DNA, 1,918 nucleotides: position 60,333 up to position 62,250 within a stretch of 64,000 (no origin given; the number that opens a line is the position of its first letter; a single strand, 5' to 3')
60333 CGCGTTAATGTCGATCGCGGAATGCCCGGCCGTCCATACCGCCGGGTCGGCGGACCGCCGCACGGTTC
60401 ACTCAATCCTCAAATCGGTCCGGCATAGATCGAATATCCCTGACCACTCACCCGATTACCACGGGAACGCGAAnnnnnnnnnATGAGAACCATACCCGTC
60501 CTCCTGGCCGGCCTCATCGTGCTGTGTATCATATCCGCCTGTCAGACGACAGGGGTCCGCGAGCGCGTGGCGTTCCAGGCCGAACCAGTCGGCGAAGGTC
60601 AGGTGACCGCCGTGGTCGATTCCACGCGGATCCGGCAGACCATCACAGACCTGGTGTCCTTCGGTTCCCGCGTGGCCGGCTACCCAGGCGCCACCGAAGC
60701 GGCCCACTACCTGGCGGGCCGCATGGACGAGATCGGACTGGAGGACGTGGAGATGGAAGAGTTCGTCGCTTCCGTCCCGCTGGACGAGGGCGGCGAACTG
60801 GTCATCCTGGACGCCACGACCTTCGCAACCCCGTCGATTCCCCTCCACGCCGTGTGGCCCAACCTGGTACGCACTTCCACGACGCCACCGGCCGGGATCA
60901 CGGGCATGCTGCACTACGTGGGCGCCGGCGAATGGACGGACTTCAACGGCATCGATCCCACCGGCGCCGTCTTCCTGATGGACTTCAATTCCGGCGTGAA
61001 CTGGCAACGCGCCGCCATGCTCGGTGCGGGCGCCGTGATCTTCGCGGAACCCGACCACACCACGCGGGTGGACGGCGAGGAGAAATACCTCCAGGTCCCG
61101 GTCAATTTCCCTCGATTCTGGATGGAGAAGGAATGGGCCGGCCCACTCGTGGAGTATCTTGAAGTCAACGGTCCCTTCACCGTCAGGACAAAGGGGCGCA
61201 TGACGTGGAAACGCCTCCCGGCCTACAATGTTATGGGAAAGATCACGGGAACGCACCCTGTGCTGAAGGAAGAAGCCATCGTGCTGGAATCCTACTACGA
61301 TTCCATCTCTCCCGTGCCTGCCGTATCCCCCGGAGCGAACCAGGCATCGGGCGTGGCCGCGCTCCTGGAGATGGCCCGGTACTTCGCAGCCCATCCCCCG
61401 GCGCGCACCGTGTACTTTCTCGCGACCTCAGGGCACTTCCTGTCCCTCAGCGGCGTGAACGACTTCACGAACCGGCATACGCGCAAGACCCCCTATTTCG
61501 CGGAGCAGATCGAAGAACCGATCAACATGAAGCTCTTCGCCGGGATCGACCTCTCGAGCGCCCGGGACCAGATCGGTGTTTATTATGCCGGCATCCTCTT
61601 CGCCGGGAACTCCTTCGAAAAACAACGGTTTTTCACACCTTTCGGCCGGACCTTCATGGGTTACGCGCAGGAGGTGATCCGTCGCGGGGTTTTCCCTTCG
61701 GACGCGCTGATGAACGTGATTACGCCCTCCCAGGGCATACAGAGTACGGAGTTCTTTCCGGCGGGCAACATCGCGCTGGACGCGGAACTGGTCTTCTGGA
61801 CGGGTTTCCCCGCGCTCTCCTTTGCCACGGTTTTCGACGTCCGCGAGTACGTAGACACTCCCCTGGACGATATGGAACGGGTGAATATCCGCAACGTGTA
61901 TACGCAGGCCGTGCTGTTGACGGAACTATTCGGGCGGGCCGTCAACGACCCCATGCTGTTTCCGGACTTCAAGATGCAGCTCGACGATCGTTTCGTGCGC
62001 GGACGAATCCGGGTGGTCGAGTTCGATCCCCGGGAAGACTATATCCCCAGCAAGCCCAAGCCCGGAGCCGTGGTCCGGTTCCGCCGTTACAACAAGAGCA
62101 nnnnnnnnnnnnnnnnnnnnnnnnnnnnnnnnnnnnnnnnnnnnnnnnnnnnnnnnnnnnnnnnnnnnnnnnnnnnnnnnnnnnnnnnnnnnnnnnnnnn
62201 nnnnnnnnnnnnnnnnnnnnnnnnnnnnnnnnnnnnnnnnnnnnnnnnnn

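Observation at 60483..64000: A giant lipoprotein fusing a metal-ligand-less M28-peptidase-like domain to FtsX/MacB permease modules; missing from the ORF track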

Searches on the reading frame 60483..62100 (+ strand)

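Call 11: search_solved_structures(query=window:60483-62100:+, max_evalue=1, show_alignments=4)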
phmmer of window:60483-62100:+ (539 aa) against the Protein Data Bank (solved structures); distinct sequences matched with E-value up to 1: 9.
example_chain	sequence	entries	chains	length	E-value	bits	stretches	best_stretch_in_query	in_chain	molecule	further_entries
2ek8_A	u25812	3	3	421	0.00015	23.9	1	132-303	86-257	Aminopeptidase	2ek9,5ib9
6hc6_A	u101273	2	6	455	0.00024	23.3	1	131-334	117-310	Aminopeptidase YwaD | Aminopeptidase Y (Arg Lys Leu preference)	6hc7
2anp_A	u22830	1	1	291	0.00048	22.3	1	262-334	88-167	leucyl aminopeptidase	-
3b3v_A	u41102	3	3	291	0.0061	18.7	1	262-334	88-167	Bacterial leucyl aminopeptidase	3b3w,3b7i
3b3t_A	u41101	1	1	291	0.0061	18.7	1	254-334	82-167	Bacterial leucyl aminopeptidase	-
1amp_A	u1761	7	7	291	0.0061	18.7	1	262-334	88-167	AMINOPEPTIDASE | PROTEIN (AMINOPEPTIDASE) | BACTERIAL LEUCYL AMINOPEPTIDASE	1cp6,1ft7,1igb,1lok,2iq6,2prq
3b35_A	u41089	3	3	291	0.0063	18.6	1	262-334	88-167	Bacterial leucyl aminopeptidase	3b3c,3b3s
1rtq_A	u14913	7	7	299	0.0066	18.5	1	254-334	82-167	Bacterial leucyl aminopeptidase | Aminopeptidase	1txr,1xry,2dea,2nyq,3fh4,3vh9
7d18_A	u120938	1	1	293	0.027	16.5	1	257-309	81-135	Peptidase M28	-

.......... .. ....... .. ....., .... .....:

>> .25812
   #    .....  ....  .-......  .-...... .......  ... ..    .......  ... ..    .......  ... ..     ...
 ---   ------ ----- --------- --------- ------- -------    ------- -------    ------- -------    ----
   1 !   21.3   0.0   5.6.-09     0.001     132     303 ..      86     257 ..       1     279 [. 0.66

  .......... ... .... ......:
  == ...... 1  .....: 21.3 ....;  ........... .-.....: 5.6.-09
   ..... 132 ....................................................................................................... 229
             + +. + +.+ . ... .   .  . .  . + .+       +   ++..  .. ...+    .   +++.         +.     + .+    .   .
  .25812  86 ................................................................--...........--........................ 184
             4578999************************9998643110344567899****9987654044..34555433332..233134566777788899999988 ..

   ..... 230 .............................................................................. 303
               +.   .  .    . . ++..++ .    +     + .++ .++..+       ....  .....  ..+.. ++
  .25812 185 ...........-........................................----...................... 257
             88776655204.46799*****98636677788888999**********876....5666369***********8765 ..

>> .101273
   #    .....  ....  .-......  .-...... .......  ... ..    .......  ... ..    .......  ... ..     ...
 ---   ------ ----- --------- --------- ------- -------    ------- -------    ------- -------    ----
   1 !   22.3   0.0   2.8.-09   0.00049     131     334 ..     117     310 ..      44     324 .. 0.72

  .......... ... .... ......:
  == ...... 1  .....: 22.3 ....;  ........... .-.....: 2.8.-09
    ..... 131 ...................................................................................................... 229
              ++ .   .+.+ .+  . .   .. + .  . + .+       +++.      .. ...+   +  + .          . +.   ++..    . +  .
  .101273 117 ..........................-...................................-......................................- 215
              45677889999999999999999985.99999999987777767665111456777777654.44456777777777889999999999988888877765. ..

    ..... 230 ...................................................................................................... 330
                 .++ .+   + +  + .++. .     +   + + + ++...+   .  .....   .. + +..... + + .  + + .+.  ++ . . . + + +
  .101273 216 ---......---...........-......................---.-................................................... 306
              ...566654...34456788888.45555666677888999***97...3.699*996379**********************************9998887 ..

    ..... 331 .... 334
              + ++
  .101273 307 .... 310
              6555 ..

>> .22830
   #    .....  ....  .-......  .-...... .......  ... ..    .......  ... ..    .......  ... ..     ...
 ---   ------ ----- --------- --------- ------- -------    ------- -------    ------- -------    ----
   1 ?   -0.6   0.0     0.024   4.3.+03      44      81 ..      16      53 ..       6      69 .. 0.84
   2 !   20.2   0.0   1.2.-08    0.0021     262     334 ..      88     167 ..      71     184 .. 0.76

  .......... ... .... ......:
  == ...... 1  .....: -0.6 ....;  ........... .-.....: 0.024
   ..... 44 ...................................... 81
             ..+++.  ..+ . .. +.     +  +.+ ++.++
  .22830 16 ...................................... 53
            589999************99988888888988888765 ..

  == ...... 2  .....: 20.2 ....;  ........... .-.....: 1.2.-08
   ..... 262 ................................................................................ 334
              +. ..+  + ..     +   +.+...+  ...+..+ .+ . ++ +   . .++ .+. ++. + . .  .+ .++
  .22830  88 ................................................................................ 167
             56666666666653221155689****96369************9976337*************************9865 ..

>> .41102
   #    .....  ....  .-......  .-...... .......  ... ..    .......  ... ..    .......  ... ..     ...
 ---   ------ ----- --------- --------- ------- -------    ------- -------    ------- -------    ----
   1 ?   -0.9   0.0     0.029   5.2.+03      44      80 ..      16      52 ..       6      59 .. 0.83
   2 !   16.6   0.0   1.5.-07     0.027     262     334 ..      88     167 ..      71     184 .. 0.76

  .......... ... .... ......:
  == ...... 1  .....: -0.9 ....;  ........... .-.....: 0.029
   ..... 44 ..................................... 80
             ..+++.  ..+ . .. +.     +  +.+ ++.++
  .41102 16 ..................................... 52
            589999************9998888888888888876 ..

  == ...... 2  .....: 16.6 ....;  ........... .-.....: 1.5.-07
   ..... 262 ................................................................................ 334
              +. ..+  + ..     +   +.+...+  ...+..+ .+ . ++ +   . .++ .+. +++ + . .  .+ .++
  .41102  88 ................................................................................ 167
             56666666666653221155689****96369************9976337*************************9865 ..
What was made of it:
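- The best phmmer hit among AAP entries is the E151H variant 2anp (call 11); I recall that variant being described as functional.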
